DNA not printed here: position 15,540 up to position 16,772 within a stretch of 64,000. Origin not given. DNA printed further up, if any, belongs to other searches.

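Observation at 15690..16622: Sulfotransferase-fold enzyme nested inside the phosphonate operon; candidate head-group transferase or sulfation step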

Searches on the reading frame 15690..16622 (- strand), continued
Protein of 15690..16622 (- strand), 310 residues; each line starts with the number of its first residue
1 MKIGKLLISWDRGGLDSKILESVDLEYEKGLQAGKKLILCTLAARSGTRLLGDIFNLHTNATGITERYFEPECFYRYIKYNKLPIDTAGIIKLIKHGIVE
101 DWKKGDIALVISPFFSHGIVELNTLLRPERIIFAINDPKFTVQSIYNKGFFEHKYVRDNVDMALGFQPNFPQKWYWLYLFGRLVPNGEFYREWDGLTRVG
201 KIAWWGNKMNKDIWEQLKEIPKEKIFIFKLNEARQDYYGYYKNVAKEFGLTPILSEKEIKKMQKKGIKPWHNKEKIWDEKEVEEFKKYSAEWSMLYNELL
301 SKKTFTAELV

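Call 31: search_protein_families(library=pfam, proteins=[P0099, P0116, P0121, P0125, P0139, P0141, P0145, P0164, P0173, P0175], max_evalue=0.01)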
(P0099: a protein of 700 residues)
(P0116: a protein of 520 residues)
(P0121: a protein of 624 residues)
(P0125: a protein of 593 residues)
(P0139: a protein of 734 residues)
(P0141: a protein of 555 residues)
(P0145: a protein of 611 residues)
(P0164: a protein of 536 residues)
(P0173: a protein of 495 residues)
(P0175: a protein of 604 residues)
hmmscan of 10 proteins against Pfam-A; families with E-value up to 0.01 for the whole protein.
P0099 (700 aa): 4 families
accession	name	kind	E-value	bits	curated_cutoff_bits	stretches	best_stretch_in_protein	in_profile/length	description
PF00534.26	Glycos_transf_1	-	1.2e-26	93.7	26.4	1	510-674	3-168/172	Glycosyl transferases group 1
PF13692.12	Glyco_trans_1_4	-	1.1e-25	91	27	1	522-664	1-142/142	Glycosyl transferases group 1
PF13524.12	Glyco_trans_1_2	-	4.1e-18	66.2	25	1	540-692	5-143/144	Glycosyl transferase-like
PF13469.12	Sulfotransfer_3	-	0.0088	16.8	27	0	12-90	5-93/216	Sulfotransferase family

P0116 (520 aa): 1 family
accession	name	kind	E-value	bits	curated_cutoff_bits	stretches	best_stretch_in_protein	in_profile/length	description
PF13469.12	Sulfotransfer_3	-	0.0046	17.7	27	0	102-151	125-174/216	Sulfotransferase family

P0121 (624 aa): 2 families
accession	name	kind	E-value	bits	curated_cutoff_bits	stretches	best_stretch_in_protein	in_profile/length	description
PF13469.12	Sulfotransfer_3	-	1.6e-05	25.7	27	1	15-57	3-46/216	Sulfotransferase family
PF00685.33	Sulfotransfer_1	-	0.00043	20.2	22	1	17-161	7-141/255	Sulfotransferase domain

P0125 (593 aa): 1 family
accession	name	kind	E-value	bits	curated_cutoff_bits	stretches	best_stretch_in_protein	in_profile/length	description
PF00685.33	Sulfotransfer_1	-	0.00096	19.1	22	1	11-159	7-145/255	Sulfotransferase domain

P0139 (734 aa): 6 families
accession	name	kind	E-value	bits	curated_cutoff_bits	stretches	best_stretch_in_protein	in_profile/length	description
PF00534.26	Glycos_transf_1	-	6e-24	84.9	26.4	1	519-688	3-171/172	Glycosyl transferases group 1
PF13692.12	Glyco_trans_1_4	-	3.4e-22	79.7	27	1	532-675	2-142/142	Glycosyl transferases group 1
PF13524.12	Glyco_trans_1_2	-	1.1e-11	45.2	25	1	552-703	8-143/144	Glycosyl transferase-like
PF00685.33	Sulfotransfer_1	-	0.0003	20.7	22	1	13-127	4-115/255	Sulfotransferase domain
PF13469.12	Sulfotransfer_3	-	0.00088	20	27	0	14-119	3-142/216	Sulfotransferase family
PF13439.12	Glyco_transf_4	-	0.002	18.6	28.5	1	430-510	73-169/170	Glycosyltransferase Family 4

P0141 (555 aa): 1 family
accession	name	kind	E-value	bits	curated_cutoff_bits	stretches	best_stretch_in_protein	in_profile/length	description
PF13469.12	Sulfotransfer_3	-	2.4e-05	25.1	27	0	10-71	3-66/216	Sulfotransferase family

P0145 (611 aa): 2 families
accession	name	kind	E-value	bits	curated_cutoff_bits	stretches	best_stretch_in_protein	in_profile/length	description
PF13469.12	Sulfotransfer_3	-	1.4e-06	29.2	27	1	7-117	3-145/216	Sulfotransferase family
PF00685.33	Sulfotransfer_1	-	3.5e-05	23.8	22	1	7-124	5-117/255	Sulfotransferase domain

P0164 (536 aa): 1 family
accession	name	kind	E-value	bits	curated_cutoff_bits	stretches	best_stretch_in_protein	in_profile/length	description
PF13469.12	Sulfotransfer_3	-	4.3e-08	34.1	27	1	26-85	3-63/216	Sulfotransferase family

P0173 (495 aa): 2 families
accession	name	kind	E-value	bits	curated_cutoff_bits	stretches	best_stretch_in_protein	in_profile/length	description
PF13469.12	Sulfotransfer_3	-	0.00015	22.5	27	0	5-36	3-34/216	Sulfotransferase family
PF00685.33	Sulfotransfer_1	-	0.0004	20.3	22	1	6-115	6-112/255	Sulfotransferase domain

P0175 (604 aa): 2 families
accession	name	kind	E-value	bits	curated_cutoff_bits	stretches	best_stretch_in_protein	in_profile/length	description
PF00224.27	PK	-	1.6e-24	87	30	1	288-583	7-315/328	Pyruvate kinase, barrel domain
PF13469.12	Sulfotransfer_3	-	1.6e-05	25.7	27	1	5-112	1-142/216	Sulfotransferase family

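Call 33: find_related_loci(query=A1, collection=genome_contigs, flank=10000)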
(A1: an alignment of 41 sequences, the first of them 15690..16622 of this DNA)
Query A1 (310 aa) in genome_contigs; peptide patterns used: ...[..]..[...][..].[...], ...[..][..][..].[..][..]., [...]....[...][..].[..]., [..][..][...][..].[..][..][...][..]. (x = any residue, [..] = any of these).
68 stretches matched a pattern; 15 encode a relative of the query (tblastn E <= 1e-3); 15 distinct loci.
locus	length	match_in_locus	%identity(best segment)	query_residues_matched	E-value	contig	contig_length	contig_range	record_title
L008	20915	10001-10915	69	1-305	7e-141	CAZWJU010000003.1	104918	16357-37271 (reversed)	MAG TPA_asm: uncultured Candidatus Saccharibacteria bacterium isolate SRP278252_co2_131 genome assembly, contig: NODE_26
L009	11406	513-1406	66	1-299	8e-133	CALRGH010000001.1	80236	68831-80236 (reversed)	MAG: Candidatus Nomurabacteria bacterium isolate TrH-25oct19-77 genome assembly, contig: TrH-25oct19-C367, whole genome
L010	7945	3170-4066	61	1-300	8e-132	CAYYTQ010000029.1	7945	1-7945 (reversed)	MAG TPA_asm: uncultured Gammaproteobacteria bacterium isolate binchicken_co346_20 genome assembly, contig: NODE_2766_len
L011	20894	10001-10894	68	1-299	1e-126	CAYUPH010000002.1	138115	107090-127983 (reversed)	MAG TPA_asm: uncultured Candidatus Saccharibacteria bacterium isolate SRP135725_co1_406 genome assembly, contig: NODE_51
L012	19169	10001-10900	56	1-300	1e-109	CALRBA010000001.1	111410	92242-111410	MAG: Candidatus Nomurabacteria bacterium isolate MaH-09apr19-126 genome assembly, contig: MaH-09apr19-C207, whole genome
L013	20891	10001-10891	57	2-300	3e-107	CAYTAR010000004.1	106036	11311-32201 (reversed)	MAG TPA_asm: uncultured Candidatus Saccharibacteria bacterium isolate SRP319275_co5_193 genome assembly, contig: NODE_44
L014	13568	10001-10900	55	1-300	2e-106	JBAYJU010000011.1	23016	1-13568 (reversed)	MAG: Candidatus Paceibacterota bacterium isolate SO_2016_GW1_63 scaffold03887_OW334_2016, whole genome shotgun sequence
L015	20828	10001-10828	46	21-299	3e-81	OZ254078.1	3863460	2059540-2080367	MAG: uncultured Pseudohongiella sp. isolate 47d81073-cb36-4a01-b524-6c0a6fa7da1a genome assembly, chromosome: 1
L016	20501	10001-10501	66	2-167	5e-68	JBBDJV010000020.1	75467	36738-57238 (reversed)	MAG: Candidatus Paceibacterota bacterium isolate LejiaA_42_15 Lejia_A_625_length_75467_cov_9, whole genome shotgun seque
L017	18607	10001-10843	43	27-299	1e-60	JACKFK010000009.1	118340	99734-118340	MAG: Candidatus Omnitrophota bacterium isolate HK-STAS-OMNI-3 HK-STAS-OMNI-3_9, whole genome shotgun sequence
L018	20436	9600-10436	37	25-299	2e-57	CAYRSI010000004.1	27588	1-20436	MAG TPA_asm: uncultured Candidatus Saccharibacteria bacterium isolate SRP068000_co3_30 genome assembly, contig: NODE_122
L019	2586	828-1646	25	36-307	5e-25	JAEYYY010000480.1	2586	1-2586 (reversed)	MAG: Proteobacteria bacterium isolate OH_CBlB_71 k127_3299468, whole genome shotgun sequence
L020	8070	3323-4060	25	35-286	4e-23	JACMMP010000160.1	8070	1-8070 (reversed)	MAG: Hyphomonadaceae bacterium isolate ES-bin-98 ES-bin-98-contig-k141_9021894, whole genome shotgun sequence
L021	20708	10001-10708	24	45-286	4e-20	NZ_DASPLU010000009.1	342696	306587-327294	MAG: Vitreimonas sp. isolate SMAG_U12073 k141_143094, whole genome shotgun sequence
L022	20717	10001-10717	23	31-286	3e-16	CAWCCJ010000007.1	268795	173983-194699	MAG: uncultured Actinomycetes bacterium isolate MFD08700.bin.2.94 genome assembly, contig: contig_26234, whole genome sh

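Call 34: find_related_loci(query=A1, collection=metagenome_contigs, flank=10000)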
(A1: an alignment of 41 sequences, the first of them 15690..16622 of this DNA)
Query A1 (310 aa) in metagenome_contigs; peptide patterns used: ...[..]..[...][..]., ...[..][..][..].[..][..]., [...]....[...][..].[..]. (x = any residue, [..] = any of these).
167 stretches matched a pattern; 49 encode a relative of the query (tblastn E <= 1e-3); 49 distinct loci.
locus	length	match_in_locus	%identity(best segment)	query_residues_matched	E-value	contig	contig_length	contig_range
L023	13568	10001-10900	55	1-300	3e-106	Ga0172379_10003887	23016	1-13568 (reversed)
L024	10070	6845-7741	55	1-299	3e-105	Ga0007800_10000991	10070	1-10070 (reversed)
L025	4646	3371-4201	55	20-299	7e-100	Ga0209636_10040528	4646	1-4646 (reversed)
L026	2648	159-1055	51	1-301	2e-96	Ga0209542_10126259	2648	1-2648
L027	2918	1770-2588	47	34-309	8e-83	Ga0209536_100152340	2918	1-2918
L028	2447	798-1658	44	12-299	2e-79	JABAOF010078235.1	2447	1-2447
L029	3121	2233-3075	41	16-299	9e-77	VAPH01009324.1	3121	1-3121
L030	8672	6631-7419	45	32-299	4e-71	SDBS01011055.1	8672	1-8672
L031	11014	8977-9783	43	26-299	6e-71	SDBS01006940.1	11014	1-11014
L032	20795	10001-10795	43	32-299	2e-69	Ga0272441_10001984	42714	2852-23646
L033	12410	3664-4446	41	21-286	5e-62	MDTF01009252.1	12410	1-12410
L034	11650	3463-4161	42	35-272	3e-61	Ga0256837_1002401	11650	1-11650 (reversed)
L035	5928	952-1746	41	32-299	3e-59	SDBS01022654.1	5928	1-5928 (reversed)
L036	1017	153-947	39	35-301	6e-59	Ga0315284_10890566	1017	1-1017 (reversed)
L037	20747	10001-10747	39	38-286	4e-44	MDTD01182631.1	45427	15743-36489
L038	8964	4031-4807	37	38-296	3e-42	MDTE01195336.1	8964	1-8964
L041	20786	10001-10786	33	24-287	2e-35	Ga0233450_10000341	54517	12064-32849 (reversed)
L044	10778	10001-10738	33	36-285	9e-35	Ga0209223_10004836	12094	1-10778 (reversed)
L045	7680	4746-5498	32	34-287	4e-34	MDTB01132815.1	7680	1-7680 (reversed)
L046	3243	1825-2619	32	32-299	5e-34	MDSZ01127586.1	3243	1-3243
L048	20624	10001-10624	35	25-237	2e-33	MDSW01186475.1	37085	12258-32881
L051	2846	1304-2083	30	25-287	2e-32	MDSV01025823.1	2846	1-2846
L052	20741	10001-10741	34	36-286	2e-35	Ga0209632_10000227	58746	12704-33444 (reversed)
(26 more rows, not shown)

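Call 43: search_protein_families(library=pfam, proteins=[L011:8651-9304:+, L011:9273-9938:+, L011:10915-11391:+, L011:11393-12232:+, L011:12235-13263:+, L011:13257-14003:+, L010:1991-3160:+, L010:3994-5313:+, L010:5328-5864:+, L011:7588-8673:+], max_evalue=0.001)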
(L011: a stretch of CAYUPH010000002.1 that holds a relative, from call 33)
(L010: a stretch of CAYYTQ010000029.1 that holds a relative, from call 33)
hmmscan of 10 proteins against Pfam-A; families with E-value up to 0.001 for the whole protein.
L011:8651-9304:+ (217 aa): 3 families
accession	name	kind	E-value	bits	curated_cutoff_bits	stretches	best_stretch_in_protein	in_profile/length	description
PF08241.18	Methyltransf_11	-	2.9e-08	34.7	21.2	1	75-121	50-95/95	Methyltransferase domain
PF13847.12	Methyltransf_31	-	2.8e-07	30.8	27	1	75-134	62-120/145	Methyltransferase domain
PF13489.12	Methyltransf_23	-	5.6e-06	26.6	27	1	36-153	23-150/164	Methyltransferase domain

L011:9273-9938:+ (221 aa): 4 families
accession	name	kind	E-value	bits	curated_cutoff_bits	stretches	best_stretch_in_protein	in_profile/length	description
PF13489.12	Methyltransf_23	-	1e-10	42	27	1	20-138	2-123/164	Methyltransferase domain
PF08241.18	Methyltransf_11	-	1.5e-10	42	21.2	1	50-126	1-88/95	Methyltransferase domain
PF13649.12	Methyltransf_25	-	7.2e-08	33.4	27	1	49-125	1-93/97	Methyltransferase domain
PF08242.18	Methyltransf_12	-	0.00056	21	30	0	50-123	1-90/98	Methyltransferase domain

L011:10915-11391:+ (158 aa): 1 family
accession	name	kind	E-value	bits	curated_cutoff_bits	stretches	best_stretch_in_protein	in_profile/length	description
PF01467.32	CTP_transf_like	-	1.1e-15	58.4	21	1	18-138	7-131/133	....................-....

L011:11393-12232:+ (279 aa): 4 families
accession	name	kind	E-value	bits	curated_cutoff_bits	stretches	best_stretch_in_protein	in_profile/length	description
PF03721.20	UDPG_MGDP_dh_N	-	3.5e-16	59.8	27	1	41-137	70-181/187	UDP-glucose/GDP-mannose dehydrogenase family, NAD binding domain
PF00984.24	UDPG_MGDP_dh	-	1.4e-14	54.4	25.4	1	162-259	2-92/94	UDP-glucose/GDP-mannose dehydrogenase family, central domain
PF03446.21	NAD_binding_2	-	1.8e-05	25.2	21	1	5-101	1-108/161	NAD binding domain of 6-phosphogluconate dehydrogenase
PF02826.25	2-Hacid_dh_C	-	0.00078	19.3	25.1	0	2-64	35-109/178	D-isomer specific 2-hydroxyacid dehydrogenase, NAD binding domain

L011:12235-13263:+ (342 aa): 4 families
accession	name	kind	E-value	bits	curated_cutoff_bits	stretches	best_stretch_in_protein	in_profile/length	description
PF13524.12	Glyco_trans_1_2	-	1.6e-08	35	25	1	181-335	3-137/144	Glycosyl transferase-like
PF00534.26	Glycos_transf_1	-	2.9e-08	33.9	26.4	1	159-317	9-164/172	Glycosyl transferases group 1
PF13692.12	Glyco_trans_1_4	-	4.8e-08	33.8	27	1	167-308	3-139/142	Glycosyl transferases group 1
PF13477.12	Glyco_trans_4_2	-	4.2e-05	24.2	23.4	1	19-103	12-98/139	Glycosyl transferase 4-like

L011:13257-14003:+ (248 aa): 2 families
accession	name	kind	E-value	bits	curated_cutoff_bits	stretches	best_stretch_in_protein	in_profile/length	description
PF01522.26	Polysacc_deac_1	-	8.8e-29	100.4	23.1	1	72-208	3-123/124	Polysaccharide deacetylase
PF03065.20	Glyco_hydro_57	-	0.00051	19.9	21.2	0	140-211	99-171/291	Glycosyl hydrolase family 57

L010:1991-3160:+ (389 aa): 5 families
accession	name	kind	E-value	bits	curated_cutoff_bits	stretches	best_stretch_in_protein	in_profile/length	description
PF00534.26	Glycos_transf_1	-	1.2e-38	132.8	26.4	1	205-357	10-166/172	Glycosyl transferases group 1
PF13692.12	Glyco_trans_1_4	-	1.3e-35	123.2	27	1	212-349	3-142/142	Glycosyl transferases group 1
PF20706.3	GT4-conflict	-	5.4e-16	59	26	1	154-385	140-382/385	Family 4 Glycosyltransferase in conflict systems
PF13439.12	Glyco_transf_4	-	1.7e-15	57.9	28.5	1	63-195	23-168/170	Glycosyltransferase Family 4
PF13579.12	Glyco_trans_4_4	-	1.1e-12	49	29.7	1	57-190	16-156/158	Glycosyl transferase 4-like domain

L010:3994-5313:+ (439 aa): 2 families
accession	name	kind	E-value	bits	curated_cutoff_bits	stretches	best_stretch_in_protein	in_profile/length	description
PF01467.32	CTP_transf_like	-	1.5e-12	48.3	21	1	54-174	7-131/133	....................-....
PF13714.12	PEP_mutase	-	5.8e-07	29.8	31.5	0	194-301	3-104/240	Phosphoenolpyruvate phosphomutase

L010:5328-5864:+ (178 aa): 0 families

L011:7588-8673:+ (361 aa): 3 families
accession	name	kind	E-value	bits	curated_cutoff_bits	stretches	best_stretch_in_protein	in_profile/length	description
PF00534.26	Glycos_transf_1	-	4.7e-37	127.6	26.4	1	174-332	9-170/172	Glycosyl transferases group 1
PF13692.12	Glyco_trans_1_4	-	1.1e-28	100.7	27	1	182-320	3-142/142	Glycosyl transferases group 1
PF20706.3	GT4-conflict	-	1.3e-08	34.7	26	1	158-293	176-320/385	Family 4 Glycosyltransferase in conflict systems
